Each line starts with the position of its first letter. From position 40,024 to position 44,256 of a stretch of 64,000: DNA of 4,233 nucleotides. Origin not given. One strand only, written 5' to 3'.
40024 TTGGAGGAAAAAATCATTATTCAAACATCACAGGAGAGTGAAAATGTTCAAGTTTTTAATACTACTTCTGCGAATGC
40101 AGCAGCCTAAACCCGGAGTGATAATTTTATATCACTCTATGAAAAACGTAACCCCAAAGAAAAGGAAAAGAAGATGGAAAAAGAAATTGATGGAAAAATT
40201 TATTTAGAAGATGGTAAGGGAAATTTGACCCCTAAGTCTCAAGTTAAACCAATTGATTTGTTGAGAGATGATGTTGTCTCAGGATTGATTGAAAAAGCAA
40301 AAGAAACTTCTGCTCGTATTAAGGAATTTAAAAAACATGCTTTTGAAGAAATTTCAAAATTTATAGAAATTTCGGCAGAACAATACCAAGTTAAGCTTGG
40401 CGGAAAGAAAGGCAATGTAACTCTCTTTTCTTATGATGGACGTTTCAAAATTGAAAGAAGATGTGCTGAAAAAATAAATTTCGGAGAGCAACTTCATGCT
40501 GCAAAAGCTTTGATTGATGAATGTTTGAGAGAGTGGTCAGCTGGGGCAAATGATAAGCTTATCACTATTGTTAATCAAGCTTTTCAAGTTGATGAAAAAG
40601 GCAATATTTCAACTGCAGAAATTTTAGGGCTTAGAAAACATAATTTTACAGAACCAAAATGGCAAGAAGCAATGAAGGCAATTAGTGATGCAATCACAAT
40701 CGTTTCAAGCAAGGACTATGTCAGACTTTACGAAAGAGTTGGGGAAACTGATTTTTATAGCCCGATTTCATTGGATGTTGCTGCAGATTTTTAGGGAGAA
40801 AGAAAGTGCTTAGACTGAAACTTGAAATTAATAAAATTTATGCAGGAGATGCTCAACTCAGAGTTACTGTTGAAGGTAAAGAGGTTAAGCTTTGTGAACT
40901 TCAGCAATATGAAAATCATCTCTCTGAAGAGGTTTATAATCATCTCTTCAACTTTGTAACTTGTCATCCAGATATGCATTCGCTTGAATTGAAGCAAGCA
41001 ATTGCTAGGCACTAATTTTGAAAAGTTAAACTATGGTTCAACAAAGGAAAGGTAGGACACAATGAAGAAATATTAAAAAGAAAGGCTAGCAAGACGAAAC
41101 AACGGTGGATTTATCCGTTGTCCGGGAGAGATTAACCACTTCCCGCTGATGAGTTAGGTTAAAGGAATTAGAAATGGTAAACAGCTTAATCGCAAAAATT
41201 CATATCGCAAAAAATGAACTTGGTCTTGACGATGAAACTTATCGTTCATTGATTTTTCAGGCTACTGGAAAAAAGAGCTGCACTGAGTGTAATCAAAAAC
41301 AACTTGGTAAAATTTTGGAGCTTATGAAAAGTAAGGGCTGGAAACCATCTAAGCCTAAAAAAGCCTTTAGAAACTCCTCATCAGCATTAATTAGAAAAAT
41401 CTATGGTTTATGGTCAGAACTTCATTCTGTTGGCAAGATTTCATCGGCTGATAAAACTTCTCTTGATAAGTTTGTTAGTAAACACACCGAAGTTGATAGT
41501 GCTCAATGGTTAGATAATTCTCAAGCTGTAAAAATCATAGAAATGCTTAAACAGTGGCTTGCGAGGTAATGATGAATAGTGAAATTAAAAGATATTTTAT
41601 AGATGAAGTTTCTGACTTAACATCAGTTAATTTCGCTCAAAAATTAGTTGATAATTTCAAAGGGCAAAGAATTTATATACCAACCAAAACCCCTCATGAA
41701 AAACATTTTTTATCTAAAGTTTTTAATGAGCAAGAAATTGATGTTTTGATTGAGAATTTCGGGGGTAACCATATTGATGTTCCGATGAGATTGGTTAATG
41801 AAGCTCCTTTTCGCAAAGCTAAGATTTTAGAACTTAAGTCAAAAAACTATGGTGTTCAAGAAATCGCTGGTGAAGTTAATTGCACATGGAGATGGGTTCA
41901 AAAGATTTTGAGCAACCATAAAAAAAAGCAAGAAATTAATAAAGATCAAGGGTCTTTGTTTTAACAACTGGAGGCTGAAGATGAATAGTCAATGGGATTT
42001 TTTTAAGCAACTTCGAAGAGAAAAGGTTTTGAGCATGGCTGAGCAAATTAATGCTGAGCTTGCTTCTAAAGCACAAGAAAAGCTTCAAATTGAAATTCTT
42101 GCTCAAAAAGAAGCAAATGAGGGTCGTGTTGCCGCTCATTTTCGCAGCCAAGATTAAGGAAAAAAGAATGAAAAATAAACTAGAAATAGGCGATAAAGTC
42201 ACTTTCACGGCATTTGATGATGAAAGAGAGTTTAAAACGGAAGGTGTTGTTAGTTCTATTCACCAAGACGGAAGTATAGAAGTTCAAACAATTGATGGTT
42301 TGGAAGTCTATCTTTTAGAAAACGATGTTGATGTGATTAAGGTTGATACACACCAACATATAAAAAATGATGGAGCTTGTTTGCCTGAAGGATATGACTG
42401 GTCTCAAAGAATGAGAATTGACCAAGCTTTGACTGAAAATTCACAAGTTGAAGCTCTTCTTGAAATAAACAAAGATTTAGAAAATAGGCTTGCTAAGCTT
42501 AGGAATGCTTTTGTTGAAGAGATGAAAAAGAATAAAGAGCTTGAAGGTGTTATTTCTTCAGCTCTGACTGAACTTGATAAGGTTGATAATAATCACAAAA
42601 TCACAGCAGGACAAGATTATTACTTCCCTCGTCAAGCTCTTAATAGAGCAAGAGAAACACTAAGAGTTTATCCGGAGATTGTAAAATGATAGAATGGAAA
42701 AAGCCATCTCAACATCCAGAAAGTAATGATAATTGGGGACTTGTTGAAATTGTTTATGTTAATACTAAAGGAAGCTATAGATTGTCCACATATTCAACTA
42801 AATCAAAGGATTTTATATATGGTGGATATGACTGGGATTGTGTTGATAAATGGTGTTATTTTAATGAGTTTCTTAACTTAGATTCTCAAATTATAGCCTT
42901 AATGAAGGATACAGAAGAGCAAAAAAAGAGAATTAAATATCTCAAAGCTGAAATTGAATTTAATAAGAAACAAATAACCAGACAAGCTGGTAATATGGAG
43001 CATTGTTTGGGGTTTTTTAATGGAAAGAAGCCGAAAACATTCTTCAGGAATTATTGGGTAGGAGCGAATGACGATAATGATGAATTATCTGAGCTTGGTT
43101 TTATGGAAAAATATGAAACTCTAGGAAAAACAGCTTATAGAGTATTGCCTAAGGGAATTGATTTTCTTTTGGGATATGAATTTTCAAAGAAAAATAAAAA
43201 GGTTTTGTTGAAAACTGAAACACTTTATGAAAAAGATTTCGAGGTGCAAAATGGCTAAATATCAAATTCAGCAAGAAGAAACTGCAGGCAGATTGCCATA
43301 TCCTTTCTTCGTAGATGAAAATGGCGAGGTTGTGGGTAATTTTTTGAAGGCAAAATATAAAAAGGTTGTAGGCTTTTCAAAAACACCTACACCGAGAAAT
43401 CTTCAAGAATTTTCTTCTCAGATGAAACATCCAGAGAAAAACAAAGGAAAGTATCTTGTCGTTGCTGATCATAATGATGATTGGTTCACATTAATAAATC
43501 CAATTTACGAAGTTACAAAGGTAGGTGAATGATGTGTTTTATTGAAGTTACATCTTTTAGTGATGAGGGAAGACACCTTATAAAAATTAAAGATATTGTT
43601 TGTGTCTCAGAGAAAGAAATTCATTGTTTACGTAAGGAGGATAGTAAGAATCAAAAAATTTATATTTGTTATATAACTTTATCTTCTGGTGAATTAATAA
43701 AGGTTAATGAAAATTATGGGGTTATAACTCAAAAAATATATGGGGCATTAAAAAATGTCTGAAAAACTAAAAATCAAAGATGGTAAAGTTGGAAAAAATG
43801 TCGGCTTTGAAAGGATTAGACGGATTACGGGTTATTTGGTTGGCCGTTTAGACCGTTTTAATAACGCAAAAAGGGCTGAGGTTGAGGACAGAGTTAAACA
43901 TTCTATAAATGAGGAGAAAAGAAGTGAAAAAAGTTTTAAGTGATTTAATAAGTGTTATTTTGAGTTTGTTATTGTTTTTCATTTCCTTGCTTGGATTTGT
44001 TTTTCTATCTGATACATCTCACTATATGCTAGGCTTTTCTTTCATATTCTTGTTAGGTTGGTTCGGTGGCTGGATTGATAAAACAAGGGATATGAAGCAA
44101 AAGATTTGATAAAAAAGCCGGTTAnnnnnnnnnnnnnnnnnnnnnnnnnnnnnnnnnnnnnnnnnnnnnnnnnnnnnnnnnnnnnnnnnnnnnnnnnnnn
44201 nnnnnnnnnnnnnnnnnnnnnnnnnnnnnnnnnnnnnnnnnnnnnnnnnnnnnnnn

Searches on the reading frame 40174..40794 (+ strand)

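Call 24: search_protein_families(library=pfam, proteins=[window:40174-40794:+], max_evalue=0.01)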
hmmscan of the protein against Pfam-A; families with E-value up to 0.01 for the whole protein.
window:40174-40794:+ (206 aa): 1 family
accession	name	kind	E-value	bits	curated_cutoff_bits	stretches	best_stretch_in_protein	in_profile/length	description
PF11363.13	DUF3164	-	2e-78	262.9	23.7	1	10-203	1-193/194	Protein of unknown function (DUF3164)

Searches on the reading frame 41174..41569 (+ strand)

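Call 24: search_protein_families(library=pfam, proteins=[window:41174-41569:+], max_evalue=0.01)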
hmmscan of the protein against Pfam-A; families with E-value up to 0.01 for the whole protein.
window:41174-41569:+ (131 aa): 1 family
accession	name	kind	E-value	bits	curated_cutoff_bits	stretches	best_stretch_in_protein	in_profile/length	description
PF06252.17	GemA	-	1.5e-32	113.4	27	1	18-131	1-119/119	Bacteriophage Mu, GemA protein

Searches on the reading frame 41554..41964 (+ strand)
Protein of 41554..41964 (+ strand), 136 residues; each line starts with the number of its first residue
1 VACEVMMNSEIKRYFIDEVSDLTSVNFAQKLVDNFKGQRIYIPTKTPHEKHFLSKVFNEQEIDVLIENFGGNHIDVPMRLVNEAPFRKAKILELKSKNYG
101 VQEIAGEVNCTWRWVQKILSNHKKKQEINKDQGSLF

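Call 24: search_protein_families(library=pfam, proteins=[window:41554-41964:+], max_evalue=0.01)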
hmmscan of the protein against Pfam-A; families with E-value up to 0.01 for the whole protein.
window:41554-41964:+ (136 aa): 2 families
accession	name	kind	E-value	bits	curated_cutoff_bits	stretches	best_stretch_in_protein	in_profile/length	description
PF08765.17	Mor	-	2.4e-09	37.6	24.9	2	62-135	36-107/107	Mor transcription activator family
PF13384.12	HTH_23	-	0.00036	20.7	24.6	1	87-123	6-42/50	Homeodomain-like domain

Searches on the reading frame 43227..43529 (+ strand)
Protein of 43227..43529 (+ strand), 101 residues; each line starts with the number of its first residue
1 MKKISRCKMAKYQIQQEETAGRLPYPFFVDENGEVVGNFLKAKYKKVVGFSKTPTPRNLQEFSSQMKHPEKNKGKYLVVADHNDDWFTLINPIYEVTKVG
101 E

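Call 4: search_protein_families(library=pfam, proteins=[window:43227-43529:+], max_evalue=0.1)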
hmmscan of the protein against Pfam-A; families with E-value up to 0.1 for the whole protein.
window:43227-43529:+ (101 aa): 1 family
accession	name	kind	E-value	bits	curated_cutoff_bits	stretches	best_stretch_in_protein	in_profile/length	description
PF16835.10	SF3A2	-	0.026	15.2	27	1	30-80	13-62/96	Pre-mRNA-splicing factor SF3a complex subunit 2 (Prp11)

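Call 5: search_protein_families(library=phrogs, proteins=[window:43227-43529:+], max_evalue=0.1)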
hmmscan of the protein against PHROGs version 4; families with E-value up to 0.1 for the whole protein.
window:43227-43529:+ (101 aa): 0 families

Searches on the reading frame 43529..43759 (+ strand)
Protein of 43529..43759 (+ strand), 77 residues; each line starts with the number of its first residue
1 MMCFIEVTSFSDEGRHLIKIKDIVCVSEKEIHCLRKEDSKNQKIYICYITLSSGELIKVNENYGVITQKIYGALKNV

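Call 4: search_protein_families(library=pfam, proteins=[window:43529-43759:+], max_evalue=0.1)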
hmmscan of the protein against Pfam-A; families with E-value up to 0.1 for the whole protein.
window:43529-43759:+ (77 aa): 5 families
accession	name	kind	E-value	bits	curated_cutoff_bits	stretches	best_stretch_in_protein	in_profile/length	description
PF25382.1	PH_CERK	-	0.029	15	27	1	10-45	40-75/112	Ceramide kinase PH domain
PF21238.2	Pus10_C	-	0.045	13.7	27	1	15-53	96-134/232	Pus10, C-terminal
PF15188.11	CCDC-167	-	0.071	13.8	27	1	19-51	46-78/84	Coiled-coil domain-containing protein 167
PF20304.3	Sp-CxC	-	0.073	13.5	27.5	0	4-31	28-63/63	Small protein from certain CxC ATPase-based DNA modification systems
PF16243.10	Sm_like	-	0.074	13.7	29.4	0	2-28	49-75/85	Sm_like domain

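Call 5: search_protein_families(library=phrogs, proteins=[window:43529-43759:+], max_evalue=0.1)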
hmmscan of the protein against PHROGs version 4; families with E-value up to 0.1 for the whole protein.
window:43529-43759:+ (77 aa): 1 family
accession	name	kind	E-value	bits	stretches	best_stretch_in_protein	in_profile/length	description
phrog_21925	-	unknown function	0.041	14.9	1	47-70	37-60/63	-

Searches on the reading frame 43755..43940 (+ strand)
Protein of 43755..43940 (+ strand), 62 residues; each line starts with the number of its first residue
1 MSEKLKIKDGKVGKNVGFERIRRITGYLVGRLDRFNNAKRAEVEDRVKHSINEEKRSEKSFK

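Call 4: search_protein_families(library=pfam, proteins=[window:43755-43940:+], max_evalue=0.1)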
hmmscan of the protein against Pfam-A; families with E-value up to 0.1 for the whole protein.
window:43755-43940:+ (62 aa): 2 families
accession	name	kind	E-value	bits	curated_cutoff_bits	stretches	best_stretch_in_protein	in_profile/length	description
PF13597.11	NRDD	-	1.9e-07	30.6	26.2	1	18-49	533-562/562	Anaerobic ribonucleoside-triphosphate reductase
PF04696.18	Pinin_SDK_memA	-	0.033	14.7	25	1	19-58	5-53/130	pinin/SDK/memA/ protein conserved region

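Call 5: search_protein_families(library=phrogs, proteins=[window:43755-43940:+], max_evalue=0.1)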
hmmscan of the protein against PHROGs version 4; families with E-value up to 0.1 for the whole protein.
window:43755-43940:+ (62 aa): 2 families
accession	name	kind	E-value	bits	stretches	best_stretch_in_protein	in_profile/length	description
phrog_487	-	moron, auxiliary metabolic gene and host takeover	4.1e-07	29.6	1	19-52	681-715/718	NrdD-like anaerobic ribonucleotide reductase large subunit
phrog_4218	-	DNA, RNA and nucleotide metabolism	0.00062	19.9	1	19-49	301-332/333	anaerobic ribonucleoside reductase large subunit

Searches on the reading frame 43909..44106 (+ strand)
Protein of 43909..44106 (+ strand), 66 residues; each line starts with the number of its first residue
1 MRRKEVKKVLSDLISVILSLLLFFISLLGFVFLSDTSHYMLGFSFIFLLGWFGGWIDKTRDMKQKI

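Call 4: search_protein_families(library=pfam, proteins=[window:43909-44106:+], max_evalue=0.1)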
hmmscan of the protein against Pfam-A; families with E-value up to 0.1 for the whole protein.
window:43909-44106:+ (66 aa): 1 family
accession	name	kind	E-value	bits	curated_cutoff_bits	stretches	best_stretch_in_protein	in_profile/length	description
PF13567.11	DUF4131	-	0.017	15.3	31.6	1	16-57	8-49/165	Domain of unknown function (DUF4131)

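Call 5: search_protein_families(library=phrogs, proteins=[window:43909-44106:+], max_evalue=0.1)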
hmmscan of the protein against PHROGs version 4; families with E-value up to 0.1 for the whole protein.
window:43909-44106:+ (66 aa): 0 families
